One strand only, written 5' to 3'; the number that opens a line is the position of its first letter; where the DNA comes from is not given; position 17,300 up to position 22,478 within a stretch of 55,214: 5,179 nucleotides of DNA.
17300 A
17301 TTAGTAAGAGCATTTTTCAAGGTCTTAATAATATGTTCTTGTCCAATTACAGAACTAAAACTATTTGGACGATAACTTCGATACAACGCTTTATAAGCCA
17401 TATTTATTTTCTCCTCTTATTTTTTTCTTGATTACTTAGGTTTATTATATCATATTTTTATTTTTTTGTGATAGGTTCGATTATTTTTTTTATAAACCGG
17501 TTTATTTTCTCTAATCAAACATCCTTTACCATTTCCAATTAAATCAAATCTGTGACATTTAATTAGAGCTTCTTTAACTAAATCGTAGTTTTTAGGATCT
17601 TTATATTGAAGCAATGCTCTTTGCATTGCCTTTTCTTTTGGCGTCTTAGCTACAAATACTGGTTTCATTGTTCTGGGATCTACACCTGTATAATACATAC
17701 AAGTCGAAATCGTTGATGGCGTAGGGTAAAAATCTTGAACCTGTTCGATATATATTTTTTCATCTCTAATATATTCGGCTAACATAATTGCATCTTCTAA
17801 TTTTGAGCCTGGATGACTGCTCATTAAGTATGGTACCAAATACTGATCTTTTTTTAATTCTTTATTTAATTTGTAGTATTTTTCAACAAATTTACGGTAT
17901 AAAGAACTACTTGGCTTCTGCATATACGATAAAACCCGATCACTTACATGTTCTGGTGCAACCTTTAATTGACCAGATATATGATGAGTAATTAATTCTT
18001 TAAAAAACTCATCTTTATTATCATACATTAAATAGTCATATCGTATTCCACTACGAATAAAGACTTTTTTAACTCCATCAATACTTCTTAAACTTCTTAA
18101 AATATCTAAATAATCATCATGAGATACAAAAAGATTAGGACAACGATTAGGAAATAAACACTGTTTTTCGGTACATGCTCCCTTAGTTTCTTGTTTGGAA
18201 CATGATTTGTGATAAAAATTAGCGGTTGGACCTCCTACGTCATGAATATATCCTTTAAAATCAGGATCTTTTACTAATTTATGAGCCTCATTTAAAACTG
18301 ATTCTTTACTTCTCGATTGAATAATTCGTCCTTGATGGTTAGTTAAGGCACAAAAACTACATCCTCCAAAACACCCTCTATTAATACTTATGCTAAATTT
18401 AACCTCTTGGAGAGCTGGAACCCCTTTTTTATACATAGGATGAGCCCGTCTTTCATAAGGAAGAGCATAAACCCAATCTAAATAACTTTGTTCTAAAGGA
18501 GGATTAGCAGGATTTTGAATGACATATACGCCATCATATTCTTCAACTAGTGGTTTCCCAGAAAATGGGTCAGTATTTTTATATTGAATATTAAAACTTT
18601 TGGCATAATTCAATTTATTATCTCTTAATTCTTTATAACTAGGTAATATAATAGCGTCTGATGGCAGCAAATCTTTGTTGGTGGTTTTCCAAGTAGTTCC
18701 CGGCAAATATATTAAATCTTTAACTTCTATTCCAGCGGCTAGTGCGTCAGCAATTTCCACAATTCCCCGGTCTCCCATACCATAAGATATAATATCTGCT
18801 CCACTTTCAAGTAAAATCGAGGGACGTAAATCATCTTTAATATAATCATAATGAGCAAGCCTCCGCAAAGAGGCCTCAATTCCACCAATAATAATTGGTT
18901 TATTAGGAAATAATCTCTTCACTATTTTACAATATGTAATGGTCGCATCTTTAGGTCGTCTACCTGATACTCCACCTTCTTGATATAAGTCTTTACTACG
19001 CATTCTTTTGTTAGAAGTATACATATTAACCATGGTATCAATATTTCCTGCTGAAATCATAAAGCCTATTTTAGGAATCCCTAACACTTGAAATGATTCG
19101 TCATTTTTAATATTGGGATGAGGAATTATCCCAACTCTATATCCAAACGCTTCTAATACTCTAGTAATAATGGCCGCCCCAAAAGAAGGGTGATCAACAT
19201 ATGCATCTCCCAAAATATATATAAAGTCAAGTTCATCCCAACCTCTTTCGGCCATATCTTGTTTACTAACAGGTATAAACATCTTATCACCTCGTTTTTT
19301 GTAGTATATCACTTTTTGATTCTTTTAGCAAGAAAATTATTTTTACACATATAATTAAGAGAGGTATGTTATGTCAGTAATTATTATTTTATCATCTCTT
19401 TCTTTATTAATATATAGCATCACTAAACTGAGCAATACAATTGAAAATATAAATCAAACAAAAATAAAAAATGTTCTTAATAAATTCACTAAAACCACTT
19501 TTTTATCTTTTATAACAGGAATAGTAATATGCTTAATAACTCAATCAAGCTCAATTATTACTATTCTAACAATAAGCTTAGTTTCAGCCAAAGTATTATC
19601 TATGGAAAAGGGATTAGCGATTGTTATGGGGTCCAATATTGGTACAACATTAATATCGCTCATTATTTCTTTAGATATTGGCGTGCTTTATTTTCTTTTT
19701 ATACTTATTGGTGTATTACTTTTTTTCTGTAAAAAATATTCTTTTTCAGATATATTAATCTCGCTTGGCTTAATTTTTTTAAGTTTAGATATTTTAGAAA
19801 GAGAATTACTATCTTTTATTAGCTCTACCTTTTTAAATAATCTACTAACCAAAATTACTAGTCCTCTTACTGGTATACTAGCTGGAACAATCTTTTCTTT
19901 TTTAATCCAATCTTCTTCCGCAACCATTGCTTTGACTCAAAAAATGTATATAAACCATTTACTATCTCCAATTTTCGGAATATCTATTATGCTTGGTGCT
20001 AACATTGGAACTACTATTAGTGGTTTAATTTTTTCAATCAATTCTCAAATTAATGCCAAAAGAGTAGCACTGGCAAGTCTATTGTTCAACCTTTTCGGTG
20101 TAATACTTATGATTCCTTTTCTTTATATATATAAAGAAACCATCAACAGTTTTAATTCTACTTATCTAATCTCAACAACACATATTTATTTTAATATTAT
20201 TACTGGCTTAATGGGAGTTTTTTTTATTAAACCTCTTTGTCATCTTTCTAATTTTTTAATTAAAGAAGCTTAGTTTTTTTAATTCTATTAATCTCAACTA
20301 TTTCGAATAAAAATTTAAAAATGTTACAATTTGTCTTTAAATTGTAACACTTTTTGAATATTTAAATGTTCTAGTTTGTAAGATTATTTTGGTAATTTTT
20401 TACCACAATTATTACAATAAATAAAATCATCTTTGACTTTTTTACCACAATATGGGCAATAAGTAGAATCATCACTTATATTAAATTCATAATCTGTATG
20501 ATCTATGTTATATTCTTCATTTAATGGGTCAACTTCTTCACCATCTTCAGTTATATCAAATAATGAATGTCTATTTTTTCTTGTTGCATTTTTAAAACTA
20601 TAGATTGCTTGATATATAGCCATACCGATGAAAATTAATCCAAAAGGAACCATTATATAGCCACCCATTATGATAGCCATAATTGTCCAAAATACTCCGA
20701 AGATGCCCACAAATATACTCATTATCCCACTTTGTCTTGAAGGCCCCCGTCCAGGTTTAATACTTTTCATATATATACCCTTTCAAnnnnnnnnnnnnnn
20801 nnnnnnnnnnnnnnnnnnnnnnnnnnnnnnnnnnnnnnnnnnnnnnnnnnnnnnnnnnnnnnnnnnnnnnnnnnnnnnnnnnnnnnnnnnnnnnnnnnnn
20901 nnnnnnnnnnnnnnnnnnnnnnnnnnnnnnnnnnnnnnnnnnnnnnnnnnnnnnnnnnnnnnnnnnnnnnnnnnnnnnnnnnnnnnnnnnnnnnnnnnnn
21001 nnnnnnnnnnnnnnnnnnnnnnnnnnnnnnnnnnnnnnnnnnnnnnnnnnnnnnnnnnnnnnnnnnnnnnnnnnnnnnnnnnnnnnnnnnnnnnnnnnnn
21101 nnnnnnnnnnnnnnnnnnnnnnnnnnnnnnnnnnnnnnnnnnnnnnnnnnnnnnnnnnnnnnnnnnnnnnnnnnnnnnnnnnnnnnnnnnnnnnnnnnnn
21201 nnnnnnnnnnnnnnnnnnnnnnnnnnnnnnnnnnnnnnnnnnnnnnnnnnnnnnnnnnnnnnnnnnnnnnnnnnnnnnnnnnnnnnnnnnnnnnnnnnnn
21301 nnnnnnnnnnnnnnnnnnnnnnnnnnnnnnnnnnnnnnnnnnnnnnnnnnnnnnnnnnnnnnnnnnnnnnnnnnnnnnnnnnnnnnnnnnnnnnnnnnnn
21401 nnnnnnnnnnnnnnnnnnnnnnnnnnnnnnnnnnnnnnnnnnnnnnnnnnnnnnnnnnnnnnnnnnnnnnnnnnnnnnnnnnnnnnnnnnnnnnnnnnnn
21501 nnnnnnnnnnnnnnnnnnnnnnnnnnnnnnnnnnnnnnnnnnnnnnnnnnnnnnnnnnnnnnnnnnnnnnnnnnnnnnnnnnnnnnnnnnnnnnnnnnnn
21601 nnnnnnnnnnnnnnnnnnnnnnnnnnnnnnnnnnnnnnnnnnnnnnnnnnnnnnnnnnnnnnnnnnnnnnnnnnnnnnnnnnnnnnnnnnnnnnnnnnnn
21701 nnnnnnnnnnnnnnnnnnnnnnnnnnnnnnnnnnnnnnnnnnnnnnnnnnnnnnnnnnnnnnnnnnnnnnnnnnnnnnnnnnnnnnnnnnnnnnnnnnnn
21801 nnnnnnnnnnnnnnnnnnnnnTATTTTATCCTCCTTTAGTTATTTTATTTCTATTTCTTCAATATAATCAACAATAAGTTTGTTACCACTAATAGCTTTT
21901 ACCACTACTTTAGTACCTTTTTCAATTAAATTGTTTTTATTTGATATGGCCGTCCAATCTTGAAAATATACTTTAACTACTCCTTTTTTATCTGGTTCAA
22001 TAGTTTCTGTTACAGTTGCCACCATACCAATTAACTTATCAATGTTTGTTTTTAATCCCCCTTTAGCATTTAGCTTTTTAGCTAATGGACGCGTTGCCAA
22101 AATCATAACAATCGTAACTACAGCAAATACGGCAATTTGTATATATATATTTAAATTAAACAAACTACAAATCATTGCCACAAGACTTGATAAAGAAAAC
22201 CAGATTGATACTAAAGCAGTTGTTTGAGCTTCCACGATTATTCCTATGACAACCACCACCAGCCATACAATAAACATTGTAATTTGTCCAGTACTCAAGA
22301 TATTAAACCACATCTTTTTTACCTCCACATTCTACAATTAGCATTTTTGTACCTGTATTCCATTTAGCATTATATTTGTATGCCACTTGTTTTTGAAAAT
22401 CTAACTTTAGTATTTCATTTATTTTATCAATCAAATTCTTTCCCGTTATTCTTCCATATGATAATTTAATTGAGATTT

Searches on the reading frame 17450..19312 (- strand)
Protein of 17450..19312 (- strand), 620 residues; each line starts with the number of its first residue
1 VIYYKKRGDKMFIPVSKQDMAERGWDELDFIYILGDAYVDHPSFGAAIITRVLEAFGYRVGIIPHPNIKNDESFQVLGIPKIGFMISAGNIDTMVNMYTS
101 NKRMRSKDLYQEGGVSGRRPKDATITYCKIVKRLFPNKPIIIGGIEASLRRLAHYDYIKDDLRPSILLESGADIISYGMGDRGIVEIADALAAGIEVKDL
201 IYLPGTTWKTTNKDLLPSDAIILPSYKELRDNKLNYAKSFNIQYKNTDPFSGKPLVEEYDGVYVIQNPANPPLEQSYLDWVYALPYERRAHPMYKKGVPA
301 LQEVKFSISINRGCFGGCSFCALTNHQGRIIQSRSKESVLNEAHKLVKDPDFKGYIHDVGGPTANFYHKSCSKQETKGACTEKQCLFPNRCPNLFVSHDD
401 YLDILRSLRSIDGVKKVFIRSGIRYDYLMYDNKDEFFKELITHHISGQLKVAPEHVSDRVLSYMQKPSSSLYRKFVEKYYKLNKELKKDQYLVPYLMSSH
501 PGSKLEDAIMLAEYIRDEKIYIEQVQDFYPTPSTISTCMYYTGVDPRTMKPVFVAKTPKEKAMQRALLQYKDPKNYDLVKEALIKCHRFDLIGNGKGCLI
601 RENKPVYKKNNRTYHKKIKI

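Call 58: search_protein_families(library=pfam, proteins=[window:17450-19312:-], max_evalue=0.00001)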
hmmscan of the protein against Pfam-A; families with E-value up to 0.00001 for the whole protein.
window:17450-19312:- (620 aa): 3 families
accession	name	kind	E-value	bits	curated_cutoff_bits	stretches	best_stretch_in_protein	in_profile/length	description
PF08497.15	Radical_SAM_N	-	7.2e-120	400.2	25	1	12-307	1-301/301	Radical SAM N-terminal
PF11842.13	DUF3362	-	2.1e-29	103.1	27.6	1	523-610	1-93/151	Domain of unknown function (DUF3362)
PF04055.27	Radical_SAM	-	2.7e-07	31.4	29.5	1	308-485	1-142/166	Radical SAM superfamily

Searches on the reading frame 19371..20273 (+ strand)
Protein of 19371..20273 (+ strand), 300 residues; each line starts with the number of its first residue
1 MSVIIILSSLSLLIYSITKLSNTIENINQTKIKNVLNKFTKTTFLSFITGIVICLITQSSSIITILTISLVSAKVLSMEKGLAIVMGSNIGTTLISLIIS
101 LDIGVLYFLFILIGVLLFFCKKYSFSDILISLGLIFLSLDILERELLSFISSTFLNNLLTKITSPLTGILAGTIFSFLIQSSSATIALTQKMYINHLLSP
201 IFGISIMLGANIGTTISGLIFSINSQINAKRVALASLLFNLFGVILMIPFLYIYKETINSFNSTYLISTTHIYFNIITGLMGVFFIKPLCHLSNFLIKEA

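Call 58: search_protein_families(library=pfam, proteins=[window:19371-20273:+], max_evalue=0.00001)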
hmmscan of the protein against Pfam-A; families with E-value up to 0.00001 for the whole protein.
window:19371-20273:+ (300 aa): 1 family
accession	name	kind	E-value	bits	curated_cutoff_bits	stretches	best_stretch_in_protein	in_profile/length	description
PF02690.20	Na_Pi_cotrans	-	4e-44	150.4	29.1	2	12-143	1-136/137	Na+/Pi-cotransporter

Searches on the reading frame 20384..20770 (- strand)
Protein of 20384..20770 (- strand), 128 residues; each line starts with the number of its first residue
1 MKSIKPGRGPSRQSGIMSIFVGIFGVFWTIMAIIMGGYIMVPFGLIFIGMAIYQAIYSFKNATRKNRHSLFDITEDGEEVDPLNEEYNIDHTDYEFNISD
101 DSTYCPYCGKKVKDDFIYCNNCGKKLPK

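Call 10: search_protein_families(library=pfam, proteins=[window:20384-20770:-], max_evalue=0.001)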
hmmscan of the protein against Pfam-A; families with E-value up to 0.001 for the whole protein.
window:20384-20770:- (128 aa): 5 families
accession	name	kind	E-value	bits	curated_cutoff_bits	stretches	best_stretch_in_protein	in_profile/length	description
PF13240.11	Zn_Ribbon_1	-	3.6e-08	33.4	25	1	104-126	1-23/23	zinc-ribbon domain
PF13248.11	Zn_ribbon_3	-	5.9e-07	29.2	27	1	103-126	3-26/26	zinc-ribbon domain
PF24463.1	DUF7577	-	9.3e-06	25.6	28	1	102-127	2-27/27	Domain of unknown function (DUF7577)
PF12773.13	DZR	-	8.9e-05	23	27.3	1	105-126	15-34/45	Double zinc ribbon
PF17032.10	Zn_ribbon_15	-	0.00012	23.3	28.9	1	100-123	50-73/73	zinc-ribbon family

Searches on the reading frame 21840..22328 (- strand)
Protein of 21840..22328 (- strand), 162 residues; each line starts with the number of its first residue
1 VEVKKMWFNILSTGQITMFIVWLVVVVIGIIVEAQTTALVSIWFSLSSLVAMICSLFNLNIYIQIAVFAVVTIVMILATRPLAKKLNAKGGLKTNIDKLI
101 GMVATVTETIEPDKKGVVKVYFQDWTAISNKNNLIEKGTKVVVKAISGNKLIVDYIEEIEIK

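Call 10: search_protein_families(library=pfam, proteins=[window:21840-22328:-], max_evalue=0.001)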
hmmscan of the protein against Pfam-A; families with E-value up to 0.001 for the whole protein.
window:21840-22328:- (162 aa): 1 family
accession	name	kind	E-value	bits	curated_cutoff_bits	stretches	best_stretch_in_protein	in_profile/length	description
PF01957.25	NfeD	-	2.7e-12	47.1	29.1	1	97-153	2-55/57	NfeD-like C-terminal, partner-binding domain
